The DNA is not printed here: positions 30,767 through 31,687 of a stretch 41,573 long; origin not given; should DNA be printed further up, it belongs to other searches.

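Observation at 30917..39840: Atypical ABC importer operon: two tethered paralogous SBPs, an embedded SAM methyltransferase and an FmdE-like zinc-ribbon protein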

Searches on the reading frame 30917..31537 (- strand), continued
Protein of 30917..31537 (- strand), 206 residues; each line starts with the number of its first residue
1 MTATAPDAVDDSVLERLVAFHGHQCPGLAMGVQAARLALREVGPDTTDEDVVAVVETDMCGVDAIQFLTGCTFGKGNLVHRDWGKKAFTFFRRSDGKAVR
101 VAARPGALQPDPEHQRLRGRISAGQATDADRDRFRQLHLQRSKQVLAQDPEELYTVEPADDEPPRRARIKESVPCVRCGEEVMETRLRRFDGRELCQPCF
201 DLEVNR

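Call 56: search_protein_families(library=ncbifam, proteins=[L031:3988-4773:+, L067:3920-4675:+, L003:7282-8256:+, L004:10603-11565:+, L049:5766-7145:-, L062:9064-9600:-, L017:10730-11086:-, L081:9221-9859:+, L028:770-1543:+], max_evalue=0.00001)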
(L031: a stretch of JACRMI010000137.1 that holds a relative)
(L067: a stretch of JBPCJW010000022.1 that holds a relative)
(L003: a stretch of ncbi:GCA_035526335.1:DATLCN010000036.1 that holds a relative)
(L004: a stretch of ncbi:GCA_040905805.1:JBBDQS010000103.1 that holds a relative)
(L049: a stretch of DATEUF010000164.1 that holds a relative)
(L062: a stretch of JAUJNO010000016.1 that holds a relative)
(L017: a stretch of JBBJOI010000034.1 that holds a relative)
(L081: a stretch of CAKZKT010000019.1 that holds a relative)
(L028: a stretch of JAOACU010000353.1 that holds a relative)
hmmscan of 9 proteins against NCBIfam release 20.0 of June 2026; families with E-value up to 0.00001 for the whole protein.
L031:3988-4773:+ (262 aa): 16 families
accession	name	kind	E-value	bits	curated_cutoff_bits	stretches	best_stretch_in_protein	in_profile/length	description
TIGR01969.1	minD_arch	subfamily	7.7e-19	67.9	201.75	2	134-256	110-232/251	cell division ATPase MinD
TIGR03371.1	cellulose_yhjQ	equivalog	2.3e-14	53.5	157.85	1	7-55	9-57/246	cellulose biosynthesis protein BcsQ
NF041546.1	ParA_partition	equivalog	1.4e-13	50.9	180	1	7-52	7-52/203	ParA family partition ATPase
TIGR01968.1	minD_bact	equivalog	9.3e-13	48.1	212.9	1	5-48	7-51/261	septum site-determining protein MinD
NF033200.1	F430_CfbC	exception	1e-09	38.2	402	0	2-59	2-59/260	Ni-sirohydrochlorin a,c-diamide reductive cyclase ATP-dependent reductase subunit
NF041136.1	MrpORP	equivalog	1.5e-09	37.6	450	1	5-63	11-72/365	iron-sulfur cluster carrier protein MrpORP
TIGR01287.1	nifH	equivalog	2.2e-09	37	394.35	0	2-59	2-59/275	nitrogenase iron protein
TIGR03453.1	partition_RepA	equivalog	6.2e-09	35.2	348.45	1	7-51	112-156/387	plasmid partitioning protein RepA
TIGR03815.1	CpaE_hom_Actino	equivalog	9.3e-09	34.9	154.45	1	5-253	117-339/340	septum site-determining protein Ssd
NF010443.0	PRK13869.1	subfamily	3.7e-08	32.5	446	1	7-75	129-195/405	plasmid-partitioning protein RepA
TIGR00345.1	GET3_arsA_TRC40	subfamily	4.1e-08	33.1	135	1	5-45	2-42/299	TRC40/GET3/ArsA family transport-energizing ATPase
TIGR01281.1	DPOR_bchL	equivalog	2.6e-07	30.3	345.15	0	1-40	1-40/268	ferredoxin:protochlorophyllide reductase (ATP-dependent) iron-sulfur ATP-binding protein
NF050088.1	Get3_fold_NosAFP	equivalog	5.4e-07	28.9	325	1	3-55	5-57/364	Get3/ArsA fold putative tail anchor-mediating ATPase NosAFP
TIGR04291.1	arsen_driv_ArsA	equivalog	6.9e-07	28.3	650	1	6-47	9-50/565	arsenical pump-driving ATPase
NF053622.1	ATPseBagAMYCTU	equivalog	9.1e-07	28.6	400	1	4-54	11-61/325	ATPase BagA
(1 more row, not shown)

L067:3920-4675:+ (252 aa): 5 families
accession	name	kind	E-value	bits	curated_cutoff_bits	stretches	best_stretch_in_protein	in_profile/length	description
TIGR03371.1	cellulose_yhjQ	equivalog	8.3e-13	48.4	157.85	1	8-190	10-180/246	cellulose biosynthesis protein BcsQ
TIGR01968.1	minD_bact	equivalog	6.4e-10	38.8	212.9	0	5-50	7-53/261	septum site-determining protein MinD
NF041546.1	ParA_partition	equivalog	8.4e-10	38.5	180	1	7-39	7-39/203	ParA family partition ATPase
TIGR01969.1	minD_arch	subfamily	2.3e-07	30.3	201.75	1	6-49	7-51/251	cell division ATPase MinD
NF033200.1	F430_CfbC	exception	8.3e-06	25.3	402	0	2-40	2-40/260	Ni-sirohydrochlorin a,c-diamide reductive cyclase ATP-dependent reductase subunit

L003:7282-8256:+ (325 aa): 2 families
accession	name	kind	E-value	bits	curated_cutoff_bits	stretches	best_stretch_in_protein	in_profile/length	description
NF043040.1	corrin_prot_MT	hypoth_equivalog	3.5e-08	33.1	180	1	150-267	31-155/216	corrinoid protein-associated methyltransferase CpaM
NF041820.1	daptide_MTase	equivalog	5.2e-07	29.4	175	1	160-267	37-150/243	daptide-type RiPP biosynthesis methyltransferase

L004:10603-11565:+ (321 aa): 0 families

L049:5766-7145:- (459 aa): 3 families
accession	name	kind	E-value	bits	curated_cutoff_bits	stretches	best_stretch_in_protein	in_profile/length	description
NF045520.1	H2_NiFeSe_small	exception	1.1e-52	179.4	470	1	57-347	37-313/314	NiFeSe hydrogenase small subunit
TIGR00391.1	hydA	subfamily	6.1e-42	144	179.5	1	49-346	40-309/365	hydrogenase small subunit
NF007779.0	PRK10468.1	equivalog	8.5e-36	123.7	659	1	53-336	42-298/372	hydrogenase 2 small subunit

L062:9064-9600:- (179 aa): 14 families
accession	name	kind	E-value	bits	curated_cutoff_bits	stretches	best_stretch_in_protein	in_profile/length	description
NF007069.0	PRK09514.1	equivalog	4.5e-26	91.5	143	1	2-142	3-132/141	Zn(2+)-responsive transcriptional regulator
TIGR02043.1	ZntR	equivalog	6.4e-24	84.6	167.95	1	1-138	2-128/131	Zn(2+)-responsive transcriptional regulator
TIGR02044.1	CueR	equivalog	3.9e-23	81.9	147.4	1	1-113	1-111/127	Cu(I)-responsive transcriptional regulator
TIGR02047.1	CadR-PbrR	equivalog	1.1e-21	77.2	151.45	1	1-123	1-121/127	Cd(II)/Pb(II)-responsive transcriptional regulator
TIGR02051.1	MerR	equivalog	6.6e-19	68.4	150.85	1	2-123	1-118/124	mercury resistance transcriptional regulator MerR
NF007590.0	PRK10227.1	equivalog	1e-15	58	244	1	1-114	1-112/135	Cu(I)-responsive transcriptional regulator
NF041849.1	trans_regNmlR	equivalog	2e-14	53.6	175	1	1-104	1-102/117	stress response transcriptional regulator NmlR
NF053782.1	ChlnTransRegdde3219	equivalog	3.5e-12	46.4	450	1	2-119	8-121/278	choline utilization transcriptional activator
NF047375.1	HeatShock_HspR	equivalog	2e-10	40.5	105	1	3-69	6-72/92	heat shock protein transcriptional repressor HspR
TIGR01950.1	SoxR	equivalog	1.8e-08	34.2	116.9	1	1-107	2-106/142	redox-sensitive transcriptional activator SoxR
NF010315.0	PRK13752.1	subfamily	2.6e-08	34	261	1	2-74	9-80/144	mercury resistance transcriptional regulator MerR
TIGR02054.1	MerD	equivalog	2.7e-08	34.4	103.65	1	3-85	6-88/120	mercuric resistance transcriptional repressor MerD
NF047377.1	heat_HspR_dupli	exception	1.5e-06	27.8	300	1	4-72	9-77/214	heat shock protein transcriptional repressor HspR, fused homodimer type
NF050798.1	TF_FtsR_Actino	equivalog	2.2e-06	27.9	150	1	16-77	21-82/223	transcriptional regulator FtsR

L017:10730-11086:- (119 aa): 0 families

L081:9221-9859:+ (213 aa): 29 families (the best 25 are shown)
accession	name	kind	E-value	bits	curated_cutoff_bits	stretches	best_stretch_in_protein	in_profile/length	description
NF045667.1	MTase_DVU1556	equivalog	7.4e-23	81.1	155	1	34-193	14-172/213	DVU_1556 family methyltransferase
TIGR02072.1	BioC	equivalog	6.1e-20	72.1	184.95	1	12-142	2-133/244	malonyl-ACP O-methyltransferase BioC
NF041537.1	ArsM_AhpD_UU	exception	2.2e-16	59.6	510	1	43-144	77-183/345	arsenite methyltransferase/AhpD domain selenoprotein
NF047649.1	MTase_UXPK_star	exception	8e-16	57.9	460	1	43-142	78-182/283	methyltransferase/UXPK-star double selenoprotein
NF001241.0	PRK00216.1-2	equivalog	1e-15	58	327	1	32-144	41-150/231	demethylmenaquinone methyltransferase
NF041536.1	ArsM_DUF2284_UU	exception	1.6e-15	56.4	575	1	40-144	74-183/459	arsenite methyltransferase/DUF2284 domain selenoprotein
NF007610.0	PRK10258.1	equivalog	7.6e-15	54.9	342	1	10-141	11-138/251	malonyl-ACP O-methyltransferase BioC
TIGR01934.1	MenG_MenH_UbiE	subfamily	1.6e-14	53.8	158.35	1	34-148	31-148/223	ubiquinone/menaquinone biosynthesis methyltransferase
NF043040.1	corrin_prot_MT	hypoth_equivalog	2.2e-14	53.4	180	1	33-142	32-148/216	corrinoid protein-associated methyltransferase CpaM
NF001244.0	PRK00216.1-5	equivalog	1.6e-13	50.5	216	1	35-147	41-159/236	bifunctional demethylmenaquinone methyltransferase/2-methoxy-6-polyprenyl-1,4-benzoquinol methylase UbiE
NF001240.0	PRK00216.1-1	equivalog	3.7e-13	49.1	378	1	40-151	61-177/251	bifunctional demethylmenaquinone methyltransferase/2-methoxy-6-polyprenyl-1,4-benzoquinol methylase UbiE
NF001243.0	PRK00216.1-4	equivalog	5.8e-13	48.7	235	1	38-147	43-156/237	demethylmenaquinone methyltransferase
NF052510.1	methyltran_MpqE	exception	8.4e-13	48.2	335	1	42-152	46-161/234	methyl-plastoquinone biosynthesis methyltransferase MpqE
NF008823.0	PRK11873.1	subfamily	1.4e-12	47.7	263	1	44-142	79-182/272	arsenite methyltransferase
TIGR02752.1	MenG_heptapren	equivalog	2.6e-11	43.5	419.85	1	40-147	43-154/231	demethylmenaquinone methyltransferase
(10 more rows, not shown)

L028:770-1543:+ (258 aa): 35 families (the best 25 are shown)
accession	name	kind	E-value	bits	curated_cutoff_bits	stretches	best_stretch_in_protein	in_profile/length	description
NF045667.1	MTase_DVU1556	equivalog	8.6e-24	84.2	155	1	86-244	12-169/213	DVU_1556 family methyltransferase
TIGR02072.1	BioC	equivalog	4.8e-22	79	184.95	1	83-235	21-171/244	malonyl-ACP O-methyltransferase BioC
NF001243.0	PRK00216.1-4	equivalog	3.5e-17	62.5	235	1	86-205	37-160/237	demethylmenaquinone methyltransferase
NF001244.0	PRK00216.1-5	equivalog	6e-17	61.7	216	1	87-210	39-166/236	bifunctional demethylmenaquinone methyltransferase/2-methoxy-6-polyprenyl-1,4-benzoquinol methylase UbiE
TIGR01934.1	MenG_MenH_UbiE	subfamily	1.6e-16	60.3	158.35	1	88-226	31-170/223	ubiquinone/menaquinone biosynthesis methyltransferase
NF041536.1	ArsM_DUF2284_UU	exception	2.5e-16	59.1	575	1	94-200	74-185/459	arsenite methyltransferase/DUF2284 domain selenoprotein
NF041537.1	ArsM_AhpD_UU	exception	3.4e-16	59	510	1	94-197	74-182/345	arsenite methyltransferase/AhpD domain selenoprotein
NF008823.0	PRK11873.1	subfamily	4.1e-16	59.3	263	1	94-204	75-190/272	arsenite methyltransferase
NF001241.0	PRK00216.1-2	equivalog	2.5e-15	56.8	327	1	83-205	38-156/231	demethylmenaquinone methyltransferase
TIGR02752.1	MenG_heptapren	equivalog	1e-14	54.7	419.85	1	86-205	35-158/231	demethylmenaquinone methyltransferase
NF047649.1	MTase_UXPK_star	exception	1.6e-14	53.6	460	1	93-196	74-182/283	methyltransferase/UXPK-star double selenoprotein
NF043040.1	corrin_prot_MT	hypoth_equivalog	2.2e-13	50.1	180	1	84-196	29-148/216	corrinoid protein-associated methyltransferase CpaM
NF002463.0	PRK01683.1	equivalog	3.9e-13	49.6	297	1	67-211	3-145/258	trans-aconitate 2-methyltransferase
NF052510.1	methyltran_MpqE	exception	6.7e-12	45.3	335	1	89-205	39-160/234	methyl-plastoquinone biosynthesis methyltransferase MpqE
NF007610.0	PRK10258.1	equivalog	2.1e-11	43.7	342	1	69-211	16-153/251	malonyl-ACP O-methyltransferase BioC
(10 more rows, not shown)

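Call 83: search_protein_families(library=pfam, proteins=[L069:64-480:-, L069:485-1213:-, L069:7991-9340:+, L069:9566-10468:+, L083:213-947:-, L083:1857-2183:-, L083:2536-3765:+, L080:10557-10865:+, L080:10865-11239:+, L082:9441-9785:-], max_evalue=0.001)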
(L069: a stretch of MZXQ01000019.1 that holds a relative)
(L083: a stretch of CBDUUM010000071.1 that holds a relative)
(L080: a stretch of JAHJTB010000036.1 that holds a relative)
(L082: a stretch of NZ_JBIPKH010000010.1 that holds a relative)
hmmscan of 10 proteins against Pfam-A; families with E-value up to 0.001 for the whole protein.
L069:64-480:- (139 aa): 1 family
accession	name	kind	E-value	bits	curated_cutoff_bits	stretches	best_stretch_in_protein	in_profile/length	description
PF06754.17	PhnG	-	2.3e-25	89.8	32.4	1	5-138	5-139/142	Phosphonate metabolism protein PhnG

L069:485-1213:- (243 aa): 2 families
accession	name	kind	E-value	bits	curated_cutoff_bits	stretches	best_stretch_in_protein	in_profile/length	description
PF00149.33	Metallophos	-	3.8e-19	70.3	21.5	1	2-182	1-191/191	Calcineurin-like phosphoesterase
PF12850.12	Metallophos_2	-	2.5e-11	44.3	27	1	3-218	2-153/154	Calcineurin-like phosphoesterase superfamily domain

L069:7991-9340:+ (450 aa): 2 families
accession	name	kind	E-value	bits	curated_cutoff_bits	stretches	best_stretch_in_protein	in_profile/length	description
PF01545.26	Cation_efflux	-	1.1e-11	45.3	26.6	1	146-350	2-194/198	Cation efflux family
PF14947.12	HTH_45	-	0.00095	19.6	25.5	0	97-131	39-73/77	Winged helix-turn-helix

L069:9566-10468:+ (301 aa): 0 families

L083:213-947:- (245 aa): 2 families
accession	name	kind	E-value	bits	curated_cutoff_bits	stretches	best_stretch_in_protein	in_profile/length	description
PF01061.29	ABC2_membrane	-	5.2e-20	72.3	26.9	1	26-206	21-209/211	ABC-2 type transporter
PF12698.13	ABC2_membrane_3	-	1.5e-16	60.8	31.6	1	49-234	162-346/347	ABC-2 family transporter protein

L083:1857-2183:- (109 aa): 1 family
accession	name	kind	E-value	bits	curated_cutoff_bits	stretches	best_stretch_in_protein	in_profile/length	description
PF12840.13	HTH_20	-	6.7e-06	26.4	27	1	19-71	3-50/51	Helix-turn-helix domain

L083:2536-3765:+ (410 aa): 3 families
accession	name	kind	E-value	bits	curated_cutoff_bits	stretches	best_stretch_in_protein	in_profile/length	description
PF01545.26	Cation_efflux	-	3.9e-43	148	26.6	1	17-207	4-198/198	Cation efflux family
PF02579.22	Nitro_FeMo-Co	-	1.8e-15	57.4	26.3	1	307-401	2-93/94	Dinitrogenase iron-molybdenum cofactor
PF16916.11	ZT_dimer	-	1.5e-09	38.1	26.7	1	213-285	3-74/78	Dimerisation domain of Zinc Transporter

L080:10557-10865:+ (103 aa): 1 family
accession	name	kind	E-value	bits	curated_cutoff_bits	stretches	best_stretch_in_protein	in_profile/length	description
PF10133.14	CooT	-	2.1e-20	73.2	27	1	42-101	1-59/60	CO dehydrogenase accessory protein CooT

L080:10865-11239:+ (125 aa): 0 families

L082:9441-9785:- (115 aa): 6 families
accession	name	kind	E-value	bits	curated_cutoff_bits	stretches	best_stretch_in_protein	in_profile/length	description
PF02001.22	DUF134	-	1.5e-18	67.6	27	1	3-93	6-94/98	Protein of unknown function DUF134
PF04545.22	Sigma70_r4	-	1.4e-09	37.8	24.1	1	34-77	5-48/50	Sigma-70, region 4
PF08281.18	Sigma70_r4_2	-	4.3e-07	29.9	25.7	1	35-76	12-53/54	Sigma-70, region 4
PF13560.12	HTH_31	-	1.9e-05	25.3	27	1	26-86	6-51/64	Helix-turn-helix domain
PF07638.17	Sigma70_ECF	-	0.00031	21.1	21.1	1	34-81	136-183/185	ECF sigma factor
PF13384.12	HTH_23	-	0.00089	19.4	24.6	0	36-71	5-39/50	Homeodomain-like domain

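Call 96: search_protein_families(library=pfam, proteins=[L081:7205-7630:-, L040:195-1484:+, L040:1728-2174:+, L073:1927-2604:-, L073:2594-3457:-, L080:3681-4286:+, L080:1552-2388:-, L020:11426-12577:-, L005:4339-6051:-, L036:12911-14590:+], max_evalue=0.0001)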
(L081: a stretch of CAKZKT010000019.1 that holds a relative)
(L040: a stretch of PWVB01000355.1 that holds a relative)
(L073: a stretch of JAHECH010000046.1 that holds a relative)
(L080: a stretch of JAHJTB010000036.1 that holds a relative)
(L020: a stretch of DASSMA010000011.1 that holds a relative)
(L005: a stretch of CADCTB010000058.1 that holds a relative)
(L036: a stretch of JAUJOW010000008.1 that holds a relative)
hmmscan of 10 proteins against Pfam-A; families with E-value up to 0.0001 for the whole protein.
L081:7205-7630:- (142 aa): 0 families

L040:195-1484:+ (430 aa): 1 family
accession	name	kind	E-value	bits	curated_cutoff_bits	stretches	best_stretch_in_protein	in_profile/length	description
PF07929.16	PRiA4_ORF3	-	7.5e-18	65.3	26.6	1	311-424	14-129/173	Plasmid pRiA4b ORF-3-like protein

L040:1728-2174:+ (149 aa): 1 family
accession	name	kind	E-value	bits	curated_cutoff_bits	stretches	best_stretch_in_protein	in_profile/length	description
PF12953.12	DUF3842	-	1e-43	149.3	28.5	1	19-140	9-130/130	Domain of unknown function (DUF3842)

L073:1927-2604:- (226 aa): 1 family
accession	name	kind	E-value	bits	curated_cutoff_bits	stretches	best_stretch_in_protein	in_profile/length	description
PF00528.27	BPD_transp_1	-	3.7e-16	59.8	26.4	1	31-213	3-172/184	Binding-protein-dependent transport system inner membrane component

L073:2594-3457:- (288 aa): 2 families
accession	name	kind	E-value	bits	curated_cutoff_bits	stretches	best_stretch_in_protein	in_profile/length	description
PF13531.11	SBP_bac_11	-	1.7e-54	185.4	25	1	68-288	2-227/227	Bacterial extracellular solute-binding protein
PF01547.30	SBP_bac_1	-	1.7e-12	48.4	26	1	81-279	16-306/307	Bacterial extracellular solute-binding protein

L080:3681-4286:+ (202 aa): 1 family
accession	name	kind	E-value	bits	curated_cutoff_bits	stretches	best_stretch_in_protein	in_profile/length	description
PF01613.24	Flavin_Reduct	-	3.8e-22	79.5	27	1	12-150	4-140/153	Flavin reductase like domain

L080:1552-2388:- (279 aa): 1 family
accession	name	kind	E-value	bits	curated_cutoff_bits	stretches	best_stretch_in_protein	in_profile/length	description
PF04116.19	FA_hydroxylase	-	1.7e-26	93.7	31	1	105-241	2-132/132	Fatty acid hydroxylase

L020:11426-12577:- (384 aa): 1 family
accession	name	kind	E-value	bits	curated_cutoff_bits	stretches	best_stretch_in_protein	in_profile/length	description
PF00437.27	T2SSE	-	3.8e-44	151.3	24.9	1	137-295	134-282/370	Type II/IV secretion system protein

L005:4339-6051:- (571 aa): 2 families
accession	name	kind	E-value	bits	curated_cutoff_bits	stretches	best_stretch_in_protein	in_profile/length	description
PF00069.31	Pkinase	-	7.2e-48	163.7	31.7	1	15-266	1-258/263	Protein kinase domain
PF07714.23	PK_Tyr_Ser-Thr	-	6.6e-26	91.6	23.1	1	17-269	3-258/258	Protein tyrosine and serine/threonine kinase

L036:12911-14590:+ (560 aa): 0 families
